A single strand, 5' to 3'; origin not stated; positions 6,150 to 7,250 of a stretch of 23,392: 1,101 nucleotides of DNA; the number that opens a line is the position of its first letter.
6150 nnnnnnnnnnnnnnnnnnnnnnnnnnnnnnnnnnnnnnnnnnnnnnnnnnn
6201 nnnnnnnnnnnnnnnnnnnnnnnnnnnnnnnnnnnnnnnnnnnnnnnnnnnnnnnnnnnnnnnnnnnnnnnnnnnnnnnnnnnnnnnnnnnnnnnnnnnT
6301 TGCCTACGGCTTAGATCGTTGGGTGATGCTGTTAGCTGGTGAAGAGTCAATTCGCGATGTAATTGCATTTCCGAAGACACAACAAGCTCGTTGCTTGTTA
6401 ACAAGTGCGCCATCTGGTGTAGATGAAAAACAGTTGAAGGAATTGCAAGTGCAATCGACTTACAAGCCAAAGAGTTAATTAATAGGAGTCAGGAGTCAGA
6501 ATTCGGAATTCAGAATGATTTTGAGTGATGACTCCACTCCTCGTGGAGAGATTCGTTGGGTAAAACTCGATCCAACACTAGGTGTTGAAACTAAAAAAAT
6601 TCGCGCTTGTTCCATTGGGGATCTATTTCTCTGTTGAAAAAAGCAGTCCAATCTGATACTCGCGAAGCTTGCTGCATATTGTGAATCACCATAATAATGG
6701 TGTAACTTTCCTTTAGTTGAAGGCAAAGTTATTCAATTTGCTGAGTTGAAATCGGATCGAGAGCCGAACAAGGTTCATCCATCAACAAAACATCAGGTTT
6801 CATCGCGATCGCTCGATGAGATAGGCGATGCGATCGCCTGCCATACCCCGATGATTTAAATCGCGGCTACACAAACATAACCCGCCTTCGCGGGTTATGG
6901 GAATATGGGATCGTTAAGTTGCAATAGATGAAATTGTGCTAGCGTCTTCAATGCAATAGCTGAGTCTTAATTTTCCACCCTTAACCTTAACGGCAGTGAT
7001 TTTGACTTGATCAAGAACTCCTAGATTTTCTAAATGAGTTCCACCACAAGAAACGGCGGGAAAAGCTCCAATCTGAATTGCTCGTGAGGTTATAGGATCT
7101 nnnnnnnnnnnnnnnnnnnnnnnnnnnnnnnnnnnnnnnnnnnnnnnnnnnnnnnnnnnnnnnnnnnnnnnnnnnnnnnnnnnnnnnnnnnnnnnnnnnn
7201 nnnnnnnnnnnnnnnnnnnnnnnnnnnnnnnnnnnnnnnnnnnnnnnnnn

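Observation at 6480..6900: Rearrangement scar: pstB 3' remnant with an in-frame stop abutting a mazF/pemK-like N-terminal fragment, right at the alaX terminator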

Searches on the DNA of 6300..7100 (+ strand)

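Call 25: search_rna_families(source=window, start=6300, end=7100, threshold=evalue, max_evalue=1)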
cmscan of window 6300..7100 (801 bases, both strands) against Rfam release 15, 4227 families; matches with E-value up to 1: 2.
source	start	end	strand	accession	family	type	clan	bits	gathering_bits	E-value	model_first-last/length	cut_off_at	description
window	6874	6897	+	RF01356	CRISPR-DR28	Gene; CRISPR;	-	23.2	35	0.14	1-24/24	no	CRISPR RNA direct repeat element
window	6696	6759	+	RF02716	sno_ncR3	Gene; snRNA; snoRNA; CD-box;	-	17.7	88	0.64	1-75/75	no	Small nucleolar RNA ncR3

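Call 38: search_dna_similar(query=window:6479-6913:+, collection=plasmids, mode=distant, max_rows=15)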
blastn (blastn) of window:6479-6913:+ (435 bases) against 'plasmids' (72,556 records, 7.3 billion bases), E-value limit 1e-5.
Records with a match: 17; places in all: 19; records where one place covers at least 80% of the query: 0.
Best place of each record, by identity: 60-80% 17.
By first word of the organism name: Vibrio 6; Staphylococcus 2; Listeria 2; Kovacikia 1; Nostoc 1; Latilactobacillus 1; Monoglobus 1; Niallia 1; Cytobacillus 1; Mycolicibacterium 1.
By predicted mobility (MOB-suite, as given by PLSDB): non-mobilizable 15; conjugative 1; mobilizable 1.
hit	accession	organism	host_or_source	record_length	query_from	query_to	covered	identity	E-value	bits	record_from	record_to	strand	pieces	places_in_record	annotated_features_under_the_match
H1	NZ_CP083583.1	Kovacikia minuta CCNUW1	cell culture,fresh water lake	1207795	148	337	44%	78.9%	2e-37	163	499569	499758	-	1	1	record has no annotation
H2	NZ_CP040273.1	Nostoc sp. C052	Blasia pusilla,pure culture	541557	155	337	42%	71.0%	9e-16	92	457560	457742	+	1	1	pstB: phosphate ABC transporter ATP-binding protein PstB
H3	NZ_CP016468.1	Latilactobacillus curvatus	cell culture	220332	158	337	41%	70.3%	1e-8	69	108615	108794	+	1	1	pstB: phosphate ABC transporter ATP-binding protein PstB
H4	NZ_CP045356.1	Vibrio sp. THAF64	pure culture,Surface of a sandy ...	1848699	158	333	40%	69.9%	5e-12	80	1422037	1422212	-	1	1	none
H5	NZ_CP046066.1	Vibrio sp. THAF191d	pure culture,Surface of a polyethylene ...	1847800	158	333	40%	69.9%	5e-12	80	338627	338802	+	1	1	none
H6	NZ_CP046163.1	Vibrio sp. THAF191c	pure culture,Surface of a polyethylene ...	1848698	158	333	40%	69.9%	5e-12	80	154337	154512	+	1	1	none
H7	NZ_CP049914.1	Vibrio sp. HDW18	Anodonta arcaeformis,single bacterial ...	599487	158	331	40%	69.5%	1e-8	69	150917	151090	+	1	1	pstB: phosphate ABC transporter ATP-binding protein PstB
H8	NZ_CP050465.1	Vibrio campbellii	single cell,seawater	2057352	158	331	40%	67.8%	4e-7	63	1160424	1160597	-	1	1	none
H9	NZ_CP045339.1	Vibrio sp. THAF190c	pure culture,Surface of a polyethylene ...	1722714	158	331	40%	67.8%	4e-7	63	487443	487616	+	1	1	none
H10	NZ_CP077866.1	Staphylococcus aureus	Homo sapiens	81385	158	321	38%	71.6%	7e-11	76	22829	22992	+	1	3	pstB: phosphate ABC transporter ATP-binding protein PstB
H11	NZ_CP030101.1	Listeria monocytogenes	Environment,water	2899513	158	322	38%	71.0%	2e-10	74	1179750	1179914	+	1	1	none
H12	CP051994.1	Staphylococcus aureus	Homo sapiens,respiratory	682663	158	321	38%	71.0%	8e-10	72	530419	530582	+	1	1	phosphate ABC transporter ATP-binding protein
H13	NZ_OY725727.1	Monoglobus pectinilyticus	-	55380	159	321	37%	71.2%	4e-13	83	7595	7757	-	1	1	pstB: phosphate ABC transporter ATP-binding protein PstB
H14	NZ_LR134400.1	Listeria monocytogenes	Homo sapiens,Vein blood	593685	158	322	38%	69.8%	1e-7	65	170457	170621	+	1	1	pstB: phosphate ABC transporter ATP-binding protein PstB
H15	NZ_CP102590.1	Niallia taxi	-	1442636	174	336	37%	69.9%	2e-10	74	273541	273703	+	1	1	none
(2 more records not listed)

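Call 40: get_annotated_region(hit=H1, flank=4000)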
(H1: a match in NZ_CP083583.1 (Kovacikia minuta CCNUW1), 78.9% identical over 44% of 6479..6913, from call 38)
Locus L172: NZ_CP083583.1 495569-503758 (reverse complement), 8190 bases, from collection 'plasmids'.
description: Kovacikia minuta CCNUW1 strain CCNU0001 plasmid pA, complete sequence
organism: Kovacikia minuta CCNUW1 (NCBI taxid 2653194)
taxonomy: Bacteria; Cyanobacteriota; Cyanophyceae; Leptolyngbyales; Leptolyngbyaceae; Kovacikia; Kovacikia minuta; Kovacikia minuta CCNUW1
host: -; source: cell culture,fresh water lake; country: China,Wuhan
typing (MOB-suite, as given by PLSDB): non-mobilizable
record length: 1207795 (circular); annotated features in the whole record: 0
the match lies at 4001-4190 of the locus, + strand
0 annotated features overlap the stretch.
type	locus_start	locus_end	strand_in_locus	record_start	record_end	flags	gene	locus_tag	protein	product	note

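Call 41: get_annotated_region(hit=H2, flank=4000)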
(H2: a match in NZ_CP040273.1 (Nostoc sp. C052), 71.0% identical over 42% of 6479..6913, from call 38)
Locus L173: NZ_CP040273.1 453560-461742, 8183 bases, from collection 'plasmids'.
description: Nostoc sp. C052 plasmid pC052_A, complete sequence
organism: Nostoc sp. C052 (NCBI taxid 2576902)
taxonomy: Bacteria; Cyanobacteriota; Cyanophyceae; Nostocales; Nostocaceae; Nostoc; Nostoc sp. C052
host: -; source: Blasia pusilla,pure culture; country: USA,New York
typing (MOB-suite, as given by PLSDB): conjugative; relaxase MOBV; mating-pair formation MPF_T
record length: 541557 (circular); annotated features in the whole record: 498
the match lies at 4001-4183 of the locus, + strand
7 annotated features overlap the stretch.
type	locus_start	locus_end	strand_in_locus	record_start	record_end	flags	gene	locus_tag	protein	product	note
CDS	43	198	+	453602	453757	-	-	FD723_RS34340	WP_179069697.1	hypothetical protein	-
CDS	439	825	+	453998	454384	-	-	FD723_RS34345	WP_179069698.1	four helix bundle protein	-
CDS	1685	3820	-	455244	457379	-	ppk1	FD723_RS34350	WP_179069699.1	polyphosphate kinase 1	GO:0006799 - polyphosphate biosynthetic process [Evidence IEA]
CDS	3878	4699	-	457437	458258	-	pstB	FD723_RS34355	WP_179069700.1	phosphate ABC transporter ATP-binding protein PstB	-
CDS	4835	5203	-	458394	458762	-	-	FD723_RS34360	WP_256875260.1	DUF1816 domain-containing protein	-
CDS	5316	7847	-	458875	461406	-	-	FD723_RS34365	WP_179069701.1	glycogen/starch/alpha-glucan phosphorylase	-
CDS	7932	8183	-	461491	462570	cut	-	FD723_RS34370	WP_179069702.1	class I fructose-bisphosphate aldolase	GO:0006096 - glycolytic process [Evidence IEA]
